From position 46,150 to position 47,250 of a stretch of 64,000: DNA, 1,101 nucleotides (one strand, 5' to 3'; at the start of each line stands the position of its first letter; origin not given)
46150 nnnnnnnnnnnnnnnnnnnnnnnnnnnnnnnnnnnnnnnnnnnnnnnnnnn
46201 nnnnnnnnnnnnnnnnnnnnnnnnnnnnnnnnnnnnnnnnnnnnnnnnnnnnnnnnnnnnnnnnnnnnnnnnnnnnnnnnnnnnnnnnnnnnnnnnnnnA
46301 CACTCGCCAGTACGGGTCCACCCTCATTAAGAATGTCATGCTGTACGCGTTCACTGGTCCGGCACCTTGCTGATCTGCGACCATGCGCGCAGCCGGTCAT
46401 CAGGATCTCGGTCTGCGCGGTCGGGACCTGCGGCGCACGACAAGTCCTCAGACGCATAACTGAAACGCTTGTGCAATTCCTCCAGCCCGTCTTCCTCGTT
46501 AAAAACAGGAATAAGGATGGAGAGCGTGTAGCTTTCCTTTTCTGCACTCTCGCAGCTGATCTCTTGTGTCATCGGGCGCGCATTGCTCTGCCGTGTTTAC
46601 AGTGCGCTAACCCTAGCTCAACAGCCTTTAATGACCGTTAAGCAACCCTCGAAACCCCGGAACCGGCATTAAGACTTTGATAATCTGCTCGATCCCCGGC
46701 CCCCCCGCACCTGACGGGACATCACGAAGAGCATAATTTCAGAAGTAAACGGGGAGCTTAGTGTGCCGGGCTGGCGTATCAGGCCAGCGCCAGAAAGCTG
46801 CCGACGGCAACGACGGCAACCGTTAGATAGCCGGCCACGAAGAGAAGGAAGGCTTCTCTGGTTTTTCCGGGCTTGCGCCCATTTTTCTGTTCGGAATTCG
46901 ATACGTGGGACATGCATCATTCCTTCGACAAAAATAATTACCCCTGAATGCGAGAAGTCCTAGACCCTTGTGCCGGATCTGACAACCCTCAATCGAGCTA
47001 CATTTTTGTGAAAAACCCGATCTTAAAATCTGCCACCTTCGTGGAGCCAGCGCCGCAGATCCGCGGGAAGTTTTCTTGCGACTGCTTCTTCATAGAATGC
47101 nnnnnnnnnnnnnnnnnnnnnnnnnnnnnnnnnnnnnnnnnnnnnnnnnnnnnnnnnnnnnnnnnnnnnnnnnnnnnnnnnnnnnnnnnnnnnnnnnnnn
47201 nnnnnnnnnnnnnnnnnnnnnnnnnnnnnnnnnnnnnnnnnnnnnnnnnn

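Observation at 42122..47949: Lower-GC glyco/sulfo-modification island: flippase-like protein, methyltransferase, GtrB-like GT2, GT-C glycosyltransferase, decayed GT2 remnant, sulfotransferase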

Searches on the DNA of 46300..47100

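Call 44: search_rna_families(source=window, start=46300, end=47100, threshold=evalue, max_evalue=1)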
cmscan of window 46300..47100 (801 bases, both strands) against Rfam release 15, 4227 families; matches with E-value up to 1: 0.
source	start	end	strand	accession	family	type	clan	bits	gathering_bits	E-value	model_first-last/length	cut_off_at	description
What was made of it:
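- Tried and rejected: Rfam on the spacer: nothing (call 44).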

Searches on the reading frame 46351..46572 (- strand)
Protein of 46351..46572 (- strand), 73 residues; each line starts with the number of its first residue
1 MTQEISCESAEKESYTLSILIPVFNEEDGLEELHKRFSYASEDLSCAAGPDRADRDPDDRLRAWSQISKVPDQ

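Call 3: search_protein_families(library=pfam, proteins=[window:46351-46572:-], max_evalue=0.01)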
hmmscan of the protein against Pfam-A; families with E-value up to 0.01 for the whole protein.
window:46351-46572:- (73 aa): 0 families

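Call 4: search_protein_families(library=ncbifam, proteins=[window:46351-46572:-], max_evalue=0.01)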
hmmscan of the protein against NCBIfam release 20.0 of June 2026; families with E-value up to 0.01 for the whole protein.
window:46351-46572:- (73 aa): 0 families

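Call 32: search_protein_families(library=pfam, proteins=[window:46354-46572:-], max_evalue=10)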
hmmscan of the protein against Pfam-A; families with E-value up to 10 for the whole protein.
seq(73 aa): 0 families
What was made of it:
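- Checked: 46351-46572(-): Pfam does not recognise it (calls 3, 32).
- Tried and rejected: Pfam on orf73, including a frameshift-repaired version: no GT2 hit (call 32).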

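Call 33: search_protein_families(library=ncbifam, proteins=[window:46354-46572:-], max_evalue=10)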
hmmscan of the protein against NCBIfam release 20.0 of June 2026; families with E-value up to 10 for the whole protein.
seq(73 aa): 2 families
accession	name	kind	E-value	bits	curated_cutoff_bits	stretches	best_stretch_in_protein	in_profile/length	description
NF007986.1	PRK10714.1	equivalog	0.038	13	529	1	16-45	7-36/316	undecaprenyl-phosphate 4-deoxy-4-formamido-L-arabinose transferase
TIGR04283.1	glyco_like_mftF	equivalog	0.12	11.9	182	1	17-41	1-25/221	TIGR04283 family arsenosugar biosynthesis glycosyltransferase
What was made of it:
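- Tried and rejected: NCBIfam gave only weak ArnC and GT hits at E 0.04-0.12 (call 33).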
